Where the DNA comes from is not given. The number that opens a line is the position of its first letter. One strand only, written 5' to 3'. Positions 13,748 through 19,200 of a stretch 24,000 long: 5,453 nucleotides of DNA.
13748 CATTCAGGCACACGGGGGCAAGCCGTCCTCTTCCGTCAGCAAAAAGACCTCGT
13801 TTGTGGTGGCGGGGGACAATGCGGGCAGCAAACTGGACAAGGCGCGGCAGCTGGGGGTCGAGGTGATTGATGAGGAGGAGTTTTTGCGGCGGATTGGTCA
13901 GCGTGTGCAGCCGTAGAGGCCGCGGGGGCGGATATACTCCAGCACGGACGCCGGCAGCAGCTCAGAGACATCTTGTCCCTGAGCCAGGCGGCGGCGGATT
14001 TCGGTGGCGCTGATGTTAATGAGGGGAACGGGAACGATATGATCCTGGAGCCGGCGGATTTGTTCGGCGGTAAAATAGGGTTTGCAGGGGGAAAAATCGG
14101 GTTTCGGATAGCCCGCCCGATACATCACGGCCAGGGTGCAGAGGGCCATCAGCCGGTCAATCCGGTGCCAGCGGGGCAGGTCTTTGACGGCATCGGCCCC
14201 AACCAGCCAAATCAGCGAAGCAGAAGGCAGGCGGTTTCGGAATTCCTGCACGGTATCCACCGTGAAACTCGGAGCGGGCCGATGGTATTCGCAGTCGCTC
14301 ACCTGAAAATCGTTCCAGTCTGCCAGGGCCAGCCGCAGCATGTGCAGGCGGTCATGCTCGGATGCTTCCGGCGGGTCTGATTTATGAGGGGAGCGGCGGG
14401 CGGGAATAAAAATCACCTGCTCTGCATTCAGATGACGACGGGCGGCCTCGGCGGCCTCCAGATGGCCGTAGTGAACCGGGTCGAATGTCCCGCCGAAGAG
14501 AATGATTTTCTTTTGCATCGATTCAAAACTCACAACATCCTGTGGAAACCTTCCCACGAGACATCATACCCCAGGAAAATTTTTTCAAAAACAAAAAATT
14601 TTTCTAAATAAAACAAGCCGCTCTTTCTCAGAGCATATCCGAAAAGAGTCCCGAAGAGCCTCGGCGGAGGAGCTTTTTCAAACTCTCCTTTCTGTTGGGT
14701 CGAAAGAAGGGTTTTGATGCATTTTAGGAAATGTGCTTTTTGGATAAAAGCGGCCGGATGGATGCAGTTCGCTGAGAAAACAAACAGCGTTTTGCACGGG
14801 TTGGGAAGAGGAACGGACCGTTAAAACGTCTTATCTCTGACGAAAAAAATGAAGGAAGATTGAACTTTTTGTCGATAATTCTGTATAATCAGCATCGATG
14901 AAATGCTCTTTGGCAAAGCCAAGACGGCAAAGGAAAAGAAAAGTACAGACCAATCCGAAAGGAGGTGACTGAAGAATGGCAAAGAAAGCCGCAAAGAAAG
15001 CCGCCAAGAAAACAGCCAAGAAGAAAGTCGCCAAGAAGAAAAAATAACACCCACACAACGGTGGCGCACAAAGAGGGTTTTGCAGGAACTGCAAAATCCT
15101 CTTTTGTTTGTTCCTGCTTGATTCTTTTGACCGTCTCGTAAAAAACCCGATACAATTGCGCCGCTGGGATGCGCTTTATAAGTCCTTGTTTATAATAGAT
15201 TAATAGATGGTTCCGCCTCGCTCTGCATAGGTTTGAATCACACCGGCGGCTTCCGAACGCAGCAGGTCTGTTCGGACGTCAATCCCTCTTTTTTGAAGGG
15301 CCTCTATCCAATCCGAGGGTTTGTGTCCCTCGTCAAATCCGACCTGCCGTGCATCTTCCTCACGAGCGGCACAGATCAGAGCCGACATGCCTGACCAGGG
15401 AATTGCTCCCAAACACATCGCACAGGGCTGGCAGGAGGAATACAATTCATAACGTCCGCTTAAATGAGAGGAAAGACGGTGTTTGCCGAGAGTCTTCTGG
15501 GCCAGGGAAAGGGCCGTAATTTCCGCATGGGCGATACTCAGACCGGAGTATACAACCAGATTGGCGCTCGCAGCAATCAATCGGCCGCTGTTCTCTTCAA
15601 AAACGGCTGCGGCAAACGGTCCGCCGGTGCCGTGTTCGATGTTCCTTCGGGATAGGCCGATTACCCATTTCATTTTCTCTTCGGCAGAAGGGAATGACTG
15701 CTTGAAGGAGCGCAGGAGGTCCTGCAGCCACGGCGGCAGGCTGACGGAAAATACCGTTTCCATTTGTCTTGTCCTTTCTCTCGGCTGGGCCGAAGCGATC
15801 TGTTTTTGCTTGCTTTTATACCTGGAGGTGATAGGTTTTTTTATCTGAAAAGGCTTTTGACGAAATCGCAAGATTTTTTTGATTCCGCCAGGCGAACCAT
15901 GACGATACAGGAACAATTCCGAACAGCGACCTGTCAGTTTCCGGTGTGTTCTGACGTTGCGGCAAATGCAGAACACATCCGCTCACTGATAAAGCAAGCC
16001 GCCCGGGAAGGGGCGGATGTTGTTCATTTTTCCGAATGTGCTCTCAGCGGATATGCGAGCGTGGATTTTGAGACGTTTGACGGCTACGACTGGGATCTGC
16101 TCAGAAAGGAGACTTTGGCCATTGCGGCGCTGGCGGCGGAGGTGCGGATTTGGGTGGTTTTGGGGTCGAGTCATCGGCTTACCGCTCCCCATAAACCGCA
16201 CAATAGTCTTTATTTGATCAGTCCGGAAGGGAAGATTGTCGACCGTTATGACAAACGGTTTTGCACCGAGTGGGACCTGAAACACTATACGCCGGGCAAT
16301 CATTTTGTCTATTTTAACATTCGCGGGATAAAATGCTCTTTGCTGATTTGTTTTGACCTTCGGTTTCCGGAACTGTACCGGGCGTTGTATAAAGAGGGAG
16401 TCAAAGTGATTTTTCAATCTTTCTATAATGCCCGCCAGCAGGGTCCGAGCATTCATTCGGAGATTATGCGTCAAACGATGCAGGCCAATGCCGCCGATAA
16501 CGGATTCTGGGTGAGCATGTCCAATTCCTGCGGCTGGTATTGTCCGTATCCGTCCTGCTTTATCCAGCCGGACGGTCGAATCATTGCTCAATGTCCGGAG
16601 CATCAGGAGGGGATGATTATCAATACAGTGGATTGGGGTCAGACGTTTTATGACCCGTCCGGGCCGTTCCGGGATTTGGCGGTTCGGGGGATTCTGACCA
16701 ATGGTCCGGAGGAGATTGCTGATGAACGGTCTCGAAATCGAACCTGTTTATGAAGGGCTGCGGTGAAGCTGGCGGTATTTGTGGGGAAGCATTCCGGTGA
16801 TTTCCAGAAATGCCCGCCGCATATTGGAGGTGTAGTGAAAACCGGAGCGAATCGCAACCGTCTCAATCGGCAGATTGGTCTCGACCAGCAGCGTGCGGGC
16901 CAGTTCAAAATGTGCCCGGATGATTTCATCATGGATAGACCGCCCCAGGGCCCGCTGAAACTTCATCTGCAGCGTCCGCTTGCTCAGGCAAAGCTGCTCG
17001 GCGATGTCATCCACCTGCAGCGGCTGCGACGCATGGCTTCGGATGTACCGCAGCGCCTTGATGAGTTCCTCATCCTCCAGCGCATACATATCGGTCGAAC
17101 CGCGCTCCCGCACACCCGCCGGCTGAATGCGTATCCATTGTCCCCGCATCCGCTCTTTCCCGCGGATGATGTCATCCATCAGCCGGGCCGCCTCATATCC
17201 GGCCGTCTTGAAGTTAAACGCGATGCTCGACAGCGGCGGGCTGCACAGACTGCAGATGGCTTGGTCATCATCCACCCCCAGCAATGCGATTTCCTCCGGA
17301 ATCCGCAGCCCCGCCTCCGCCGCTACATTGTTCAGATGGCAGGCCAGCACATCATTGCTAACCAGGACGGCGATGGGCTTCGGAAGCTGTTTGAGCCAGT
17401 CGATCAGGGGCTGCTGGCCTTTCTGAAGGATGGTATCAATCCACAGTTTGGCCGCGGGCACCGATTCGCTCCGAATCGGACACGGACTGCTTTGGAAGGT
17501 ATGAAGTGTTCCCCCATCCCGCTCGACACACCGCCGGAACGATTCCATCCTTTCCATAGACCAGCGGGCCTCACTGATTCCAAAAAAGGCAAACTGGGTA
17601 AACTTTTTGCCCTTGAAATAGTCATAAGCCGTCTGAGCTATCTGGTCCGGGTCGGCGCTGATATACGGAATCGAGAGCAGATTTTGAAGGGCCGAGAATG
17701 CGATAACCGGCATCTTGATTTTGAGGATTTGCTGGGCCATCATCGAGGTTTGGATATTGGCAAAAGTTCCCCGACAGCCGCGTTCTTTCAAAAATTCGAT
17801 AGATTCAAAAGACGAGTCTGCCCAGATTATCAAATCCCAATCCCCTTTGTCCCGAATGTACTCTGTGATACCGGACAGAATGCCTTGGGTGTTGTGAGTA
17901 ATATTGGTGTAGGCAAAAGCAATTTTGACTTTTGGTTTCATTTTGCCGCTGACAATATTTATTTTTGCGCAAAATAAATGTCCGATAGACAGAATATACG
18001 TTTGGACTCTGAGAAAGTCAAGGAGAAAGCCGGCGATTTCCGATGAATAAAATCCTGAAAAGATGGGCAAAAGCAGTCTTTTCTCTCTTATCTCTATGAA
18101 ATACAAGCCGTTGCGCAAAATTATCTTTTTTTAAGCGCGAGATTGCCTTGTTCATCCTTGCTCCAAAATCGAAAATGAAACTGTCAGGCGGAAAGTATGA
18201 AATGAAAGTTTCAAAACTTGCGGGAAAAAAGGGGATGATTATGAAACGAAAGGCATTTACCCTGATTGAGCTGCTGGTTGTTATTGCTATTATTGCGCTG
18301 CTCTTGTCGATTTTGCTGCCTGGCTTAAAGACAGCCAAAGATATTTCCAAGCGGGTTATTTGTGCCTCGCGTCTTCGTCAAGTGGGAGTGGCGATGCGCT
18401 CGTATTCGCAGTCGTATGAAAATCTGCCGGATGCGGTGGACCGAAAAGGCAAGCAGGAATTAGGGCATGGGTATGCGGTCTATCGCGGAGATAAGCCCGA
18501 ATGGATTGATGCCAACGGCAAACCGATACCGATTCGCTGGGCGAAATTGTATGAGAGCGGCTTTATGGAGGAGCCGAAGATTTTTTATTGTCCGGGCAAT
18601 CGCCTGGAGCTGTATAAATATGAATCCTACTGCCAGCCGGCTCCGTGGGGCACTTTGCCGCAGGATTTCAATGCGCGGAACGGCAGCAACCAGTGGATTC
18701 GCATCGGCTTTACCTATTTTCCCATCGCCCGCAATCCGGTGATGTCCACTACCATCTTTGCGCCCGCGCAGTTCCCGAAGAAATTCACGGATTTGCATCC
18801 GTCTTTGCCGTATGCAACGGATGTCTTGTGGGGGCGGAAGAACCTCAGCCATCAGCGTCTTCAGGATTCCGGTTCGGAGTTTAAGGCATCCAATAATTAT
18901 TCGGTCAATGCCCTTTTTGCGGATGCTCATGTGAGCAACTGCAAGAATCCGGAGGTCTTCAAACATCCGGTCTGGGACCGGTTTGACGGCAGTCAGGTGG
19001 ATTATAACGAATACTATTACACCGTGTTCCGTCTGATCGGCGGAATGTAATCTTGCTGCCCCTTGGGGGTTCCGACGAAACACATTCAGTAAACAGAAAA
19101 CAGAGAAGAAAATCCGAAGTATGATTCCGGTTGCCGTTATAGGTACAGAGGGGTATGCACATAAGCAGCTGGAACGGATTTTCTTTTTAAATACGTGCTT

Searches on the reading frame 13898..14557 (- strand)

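Call 89: search_protein_families(library=pfam, proteins=[window:13898-14557:-], max_evalue=0.001)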
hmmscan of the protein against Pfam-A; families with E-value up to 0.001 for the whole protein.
window:13898-14557:- (219 aa): 1 family
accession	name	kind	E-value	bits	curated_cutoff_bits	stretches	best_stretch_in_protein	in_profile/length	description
PF01467.32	CTP_transf_like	-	2.8e-27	96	21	1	20-190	1-133/133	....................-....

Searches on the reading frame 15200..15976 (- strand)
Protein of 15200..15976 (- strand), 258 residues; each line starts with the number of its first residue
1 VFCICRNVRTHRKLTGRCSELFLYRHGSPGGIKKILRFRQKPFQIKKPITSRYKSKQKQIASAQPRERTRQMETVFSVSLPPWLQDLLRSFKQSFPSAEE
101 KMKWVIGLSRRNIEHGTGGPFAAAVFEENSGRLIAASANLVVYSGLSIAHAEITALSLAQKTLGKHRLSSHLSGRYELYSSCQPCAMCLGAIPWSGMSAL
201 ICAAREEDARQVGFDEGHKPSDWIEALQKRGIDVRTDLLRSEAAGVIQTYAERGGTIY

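Call 89: search_protein_families(library=pfam, proteins=[window:15200-15976:-], max_evalue=0.001)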
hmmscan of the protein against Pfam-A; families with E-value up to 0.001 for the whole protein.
window:15200-15976:- (258 aa): 3 families
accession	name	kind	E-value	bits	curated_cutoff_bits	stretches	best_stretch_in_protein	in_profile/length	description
PF00383.29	dCMP_cyt_deam_1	-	2.1e-10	40.9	25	1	100-203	6-101/102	Cytidine and deoxycytidylate deaminase zinc-binding region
PF14437.12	MafB19-deam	-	3.1e-08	34.1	27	1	129-213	31-110/142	MafB19-like deaminase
PF14439.12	Bd3614-deam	-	0.00079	19.8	38.5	0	123-192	12-74/113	Bd3614-like deaminase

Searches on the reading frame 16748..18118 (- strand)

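Call 89: search_protein_families(library=pfam, proteins=[window:16748-18118:-], max_evalue=0.001)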
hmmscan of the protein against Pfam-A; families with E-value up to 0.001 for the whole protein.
window:16748-18118:- (456 aa): 5 families
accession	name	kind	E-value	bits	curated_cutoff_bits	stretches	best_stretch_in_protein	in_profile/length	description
PF13377.12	Peripla_BP_3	-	4.9e-31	108.5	26.5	1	166-342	2-167/167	Periplasmic binding protein-like domain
PF12833.13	HTH_18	-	5.2e-19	68.7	33.6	1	372-450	1-79/80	Helix-turn-helix domain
PF00165.29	HTH_AraC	-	5e-09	36.5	26.6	1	359-397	1-39/42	Bacterial regulatory helix-turn-helix proteins, AraC family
PF13407.12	Peripla_BP_4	-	4.9e-05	23.4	35.1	1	129-322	74-258/258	Periplasmic binding protein domain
PF22177.2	PBP1_XylR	-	0.0008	20.1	27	0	78-143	14-79/98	XylR N-terminal domain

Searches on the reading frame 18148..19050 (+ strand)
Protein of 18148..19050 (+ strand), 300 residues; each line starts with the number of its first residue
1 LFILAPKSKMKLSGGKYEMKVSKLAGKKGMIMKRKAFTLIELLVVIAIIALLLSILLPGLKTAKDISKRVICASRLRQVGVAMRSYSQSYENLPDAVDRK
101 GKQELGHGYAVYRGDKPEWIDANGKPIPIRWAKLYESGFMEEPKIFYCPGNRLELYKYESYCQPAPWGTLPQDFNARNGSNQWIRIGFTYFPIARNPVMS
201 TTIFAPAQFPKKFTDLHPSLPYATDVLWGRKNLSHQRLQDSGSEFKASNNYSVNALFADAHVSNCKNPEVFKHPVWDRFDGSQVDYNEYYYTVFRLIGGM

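Call 89: search_protein_families(library=pfam, proteins=[window:18148-19050:+], max_evalue=0.001)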
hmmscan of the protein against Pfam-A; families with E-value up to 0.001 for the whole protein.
window:18148-19050:+ (300 aa): 1 family
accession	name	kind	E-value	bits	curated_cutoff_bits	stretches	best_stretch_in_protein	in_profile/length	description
PF07963.17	N_methyl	-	3.5e-07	30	21.2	1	32-57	2-27/27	Prokaryotic N-terminal methylation motif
